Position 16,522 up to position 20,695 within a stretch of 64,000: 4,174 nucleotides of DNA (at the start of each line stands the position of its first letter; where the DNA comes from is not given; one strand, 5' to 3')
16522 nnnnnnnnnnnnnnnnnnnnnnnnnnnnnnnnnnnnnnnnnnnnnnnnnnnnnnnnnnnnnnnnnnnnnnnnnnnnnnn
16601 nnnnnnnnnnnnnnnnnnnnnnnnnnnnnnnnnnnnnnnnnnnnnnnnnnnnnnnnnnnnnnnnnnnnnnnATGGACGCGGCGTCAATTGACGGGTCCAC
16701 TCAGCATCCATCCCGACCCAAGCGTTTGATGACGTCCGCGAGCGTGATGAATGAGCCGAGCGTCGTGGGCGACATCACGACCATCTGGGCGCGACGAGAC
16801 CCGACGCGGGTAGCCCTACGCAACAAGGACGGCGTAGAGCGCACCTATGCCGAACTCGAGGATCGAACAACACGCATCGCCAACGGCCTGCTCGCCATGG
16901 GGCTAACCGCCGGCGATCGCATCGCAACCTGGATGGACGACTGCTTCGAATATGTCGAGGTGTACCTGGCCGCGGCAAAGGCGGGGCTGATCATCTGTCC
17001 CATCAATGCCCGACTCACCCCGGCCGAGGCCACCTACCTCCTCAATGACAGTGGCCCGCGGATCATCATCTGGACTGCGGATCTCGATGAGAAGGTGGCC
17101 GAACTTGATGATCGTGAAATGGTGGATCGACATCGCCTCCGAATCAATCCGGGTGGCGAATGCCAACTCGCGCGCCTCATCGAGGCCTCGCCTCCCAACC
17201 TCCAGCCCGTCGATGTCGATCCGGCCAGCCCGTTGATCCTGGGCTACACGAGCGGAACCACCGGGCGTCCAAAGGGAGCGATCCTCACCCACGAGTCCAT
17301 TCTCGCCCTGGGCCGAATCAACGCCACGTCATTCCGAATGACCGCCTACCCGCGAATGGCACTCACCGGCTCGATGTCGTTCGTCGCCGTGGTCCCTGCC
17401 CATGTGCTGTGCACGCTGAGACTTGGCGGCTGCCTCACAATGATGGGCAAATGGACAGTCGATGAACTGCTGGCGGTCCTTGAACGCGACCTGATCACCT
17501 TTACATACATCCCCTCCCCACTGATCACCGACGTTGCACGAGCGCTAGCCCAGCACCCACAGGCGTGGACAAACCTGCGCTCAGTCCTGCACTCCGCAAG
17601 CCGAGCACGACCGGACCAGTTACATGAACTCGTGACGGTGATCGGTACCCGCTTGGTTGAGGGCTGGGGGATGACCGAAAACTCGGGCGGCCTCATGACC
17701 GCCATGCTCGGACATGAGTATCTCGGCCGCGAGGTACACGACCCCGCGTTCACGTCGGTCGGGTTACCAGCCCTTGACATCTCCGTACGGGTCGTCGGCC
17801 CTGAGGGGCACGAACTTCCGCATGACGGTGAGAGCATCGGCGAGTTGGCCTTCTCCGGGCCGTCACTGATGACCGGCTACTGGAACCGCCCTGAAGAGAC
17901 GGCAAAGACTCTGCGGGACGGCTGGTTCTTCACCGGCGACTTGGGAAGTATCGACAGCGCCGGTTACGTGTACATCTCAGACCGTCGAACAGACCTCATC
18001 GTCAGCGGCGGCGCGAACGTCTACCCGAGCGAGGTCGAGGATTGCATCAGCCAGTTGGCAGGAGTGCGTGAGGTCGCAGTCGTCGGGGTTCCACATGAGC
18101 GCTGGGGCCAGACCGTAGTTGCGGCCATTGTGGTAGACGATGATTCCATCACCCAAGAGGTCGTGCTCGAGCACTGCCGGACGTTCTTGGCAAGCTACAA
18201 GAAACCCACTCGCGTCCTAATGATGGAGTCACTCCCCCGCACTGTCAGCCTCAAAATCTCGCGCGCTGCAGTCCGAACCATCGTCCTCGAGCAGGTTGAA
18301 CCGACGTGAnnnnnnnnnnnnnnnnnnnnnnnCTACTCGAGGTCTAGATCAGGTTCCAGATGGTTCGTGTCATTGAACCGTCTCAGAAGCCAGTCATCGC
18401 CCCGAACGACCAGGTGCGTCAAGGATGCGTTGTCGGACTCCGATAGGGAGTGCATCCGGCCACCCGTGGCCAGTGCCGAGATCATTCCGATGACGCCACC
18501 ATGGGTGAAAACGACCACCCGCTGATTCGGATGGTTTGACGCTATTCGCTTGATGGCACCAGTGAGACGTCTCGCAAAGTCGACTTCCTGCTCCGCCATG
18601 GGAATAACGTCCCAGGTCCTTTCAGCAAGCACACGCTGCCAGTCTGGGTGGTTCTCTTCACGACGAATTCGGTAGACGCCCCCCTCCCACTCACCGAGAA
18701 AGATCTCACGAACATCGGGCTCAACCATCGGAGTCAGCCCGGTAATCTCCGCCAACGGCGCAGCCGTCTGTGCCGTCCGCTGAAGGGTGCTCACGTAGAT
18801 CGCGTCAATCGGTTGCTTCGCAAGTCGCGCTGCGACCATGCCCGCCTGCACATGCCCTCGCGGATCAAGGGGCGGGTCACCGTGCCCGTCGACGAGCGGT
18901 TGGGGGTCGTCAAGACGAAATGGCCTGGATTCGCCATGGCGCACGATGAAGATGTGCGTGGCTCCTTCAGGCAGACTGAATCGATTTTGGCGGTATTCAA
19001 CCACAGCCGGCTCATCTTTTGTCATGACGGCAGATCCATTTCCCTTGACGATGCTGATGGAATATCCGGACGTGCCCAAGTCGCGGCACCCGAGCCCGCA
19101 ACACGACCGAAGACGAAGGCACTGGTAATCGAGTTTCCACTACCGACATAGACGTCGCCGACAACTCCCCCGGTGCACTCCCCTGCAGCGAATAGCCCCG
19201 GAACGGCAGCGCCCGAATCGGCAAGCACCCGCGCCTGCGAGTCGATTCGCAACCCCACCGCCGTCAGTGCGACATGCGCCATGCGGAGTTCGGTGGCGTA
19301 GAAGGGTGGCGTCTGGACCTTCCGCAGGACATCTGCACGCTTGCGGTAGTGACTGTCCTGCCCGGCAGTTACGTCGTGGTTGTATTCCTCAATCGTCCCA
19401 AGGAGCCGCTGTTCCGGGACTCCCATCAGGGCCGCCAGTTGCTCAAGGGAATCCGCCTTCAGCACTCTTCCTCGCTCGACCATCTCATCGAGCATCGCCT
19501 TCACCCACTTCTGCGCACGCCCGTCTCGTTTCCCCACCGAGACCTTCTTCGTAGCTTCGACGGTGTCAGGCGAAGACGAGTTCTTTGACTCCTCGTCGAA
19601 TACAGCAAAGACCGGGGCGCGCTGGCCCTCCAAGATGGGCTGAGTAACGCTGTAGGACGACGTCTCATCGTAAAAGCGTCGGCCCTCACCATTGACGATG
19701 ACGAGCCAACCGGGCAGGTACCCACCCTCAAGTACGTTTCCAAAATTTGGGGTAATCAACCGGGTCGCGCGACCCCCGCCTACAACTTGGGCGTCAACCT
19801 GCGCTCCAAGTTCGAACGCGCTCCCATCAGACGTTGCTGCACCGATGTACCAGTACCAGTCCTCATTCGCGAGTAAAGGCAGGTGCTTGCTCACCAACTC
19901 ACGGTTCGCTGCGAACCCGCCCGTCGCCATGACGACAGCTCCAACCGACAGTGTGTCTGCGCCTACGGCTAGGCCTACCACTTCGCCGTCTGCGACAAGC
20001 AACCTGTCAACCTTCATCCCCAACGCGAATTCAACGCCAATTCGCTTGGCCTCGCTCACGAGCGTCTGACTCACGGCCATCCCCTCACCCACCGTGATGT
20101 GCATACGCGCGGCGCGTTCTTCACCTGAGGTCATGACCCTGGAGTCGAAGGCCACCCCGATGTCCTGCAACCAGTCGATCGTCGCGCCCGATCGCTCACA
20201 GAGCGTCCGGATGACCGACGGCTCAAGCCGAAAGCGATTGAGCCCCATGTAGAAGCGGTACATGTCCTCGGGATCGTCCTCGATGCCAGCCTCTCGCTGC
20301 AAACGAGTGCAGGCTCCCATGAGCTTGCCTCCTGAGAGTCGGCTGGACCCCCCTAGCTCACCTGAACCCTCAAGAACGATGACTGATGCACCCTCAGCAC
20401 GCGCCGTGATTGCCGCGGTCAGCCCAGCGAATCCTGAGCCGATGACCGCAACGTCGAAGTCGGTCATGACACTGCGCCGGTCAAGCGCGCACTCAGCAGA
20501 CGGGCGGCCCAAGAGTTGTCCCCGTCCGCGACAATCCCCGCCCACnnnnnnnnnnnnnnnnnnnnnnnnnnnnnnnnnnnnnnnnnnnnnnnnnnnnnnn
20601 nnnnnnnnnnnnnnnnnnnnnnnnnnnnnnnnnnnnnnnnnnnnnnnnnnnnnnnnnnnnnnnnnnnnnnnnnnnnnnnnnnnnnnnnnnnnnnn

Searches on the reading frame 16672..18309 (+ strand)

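Call 32: search_protein_families(library=pfam, proteins=[window:16672-18309:+], max_evalue=0.00001)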
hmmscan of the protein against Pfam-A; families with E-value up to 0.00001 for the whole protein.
window:16672-18309:+ (545 aa): 2 families
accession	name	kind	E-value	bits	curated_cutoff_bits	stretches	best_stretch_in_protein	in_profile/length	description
PF00501.34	AMP-binding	-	8.4e-71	239.2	29.9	1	39-404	4-384/384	AMP-binding enzyme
PF13193.12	AMP-binding_C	-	9.4e-17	62.2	24.5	1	454-527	1-75/76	AMP-binding enzyme C-terminal domain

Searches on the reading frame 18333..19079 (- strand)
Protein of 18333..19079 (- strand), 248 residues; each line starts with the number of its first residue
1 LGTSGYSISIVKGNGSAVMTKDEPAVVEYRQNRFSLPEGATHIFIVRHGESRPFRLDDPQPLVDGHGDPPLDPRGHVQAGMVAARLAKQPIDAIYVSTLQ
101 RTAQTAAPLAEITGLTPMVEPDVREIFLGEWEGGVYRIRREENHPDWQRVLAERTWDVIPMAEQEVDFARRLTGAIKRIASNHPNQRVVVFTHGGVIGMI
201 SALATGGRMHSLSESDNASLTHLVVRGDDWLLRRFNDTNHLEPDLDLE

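Call 82: search_protein_families(library=pfam, proteins=[window:18333-19079:-], max_evalue=0.1)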
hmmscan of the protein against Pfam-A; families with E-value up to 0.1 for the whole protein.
window:18333-19079:- (248 aa): 2 families
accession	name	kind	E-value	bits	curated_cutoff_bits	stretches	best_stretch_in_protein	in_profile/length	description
PF00300.27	His_Phos_1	-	3e-44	151.4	21.7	1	43-238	1-194/194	Histidine phosphatase superfamily (branch 1)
PF17450.8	Melibiase_2_C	-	0.048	14.3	22.5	1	136-199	5-72/87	Alpha galactosidase A C-terminal beta sandwich domain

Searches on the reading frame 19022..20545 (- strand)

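Call 32: search_protein_families(library=pfam, proteins=[window:19022-20545:-], max_evalue=0.00001)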
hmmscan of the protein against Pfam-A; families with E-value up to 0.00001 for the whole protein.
window:19022-20545:- (507 aa): 5 families
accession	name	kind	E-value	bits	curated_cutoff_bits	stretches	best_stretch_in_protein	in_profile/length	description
PF00890.30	FAD_binding_2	-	2.1e-48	166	20.4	1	31-473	1-414/414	FAD binding domain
PF01266.30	DAO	-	2.1e-14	54.3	27.9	1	31-234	1-231/353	FAD dependent oxidoreductase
PF03486.20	HI0933_like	-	1.2e-12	48.2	50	1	31-484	2-242/244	HI0933-like protein Rossmann domain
PF07992.20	Pyr_redox_2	-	7.7e-10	39.1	26.1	1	30-258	1-151/291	Pyridine nucleotide-disulphide oxidoreductase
PF12831.13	FAD_oxidored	-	1.1e-08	35.3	27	1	31-68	1-38/416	FAD dependent oxidoreductase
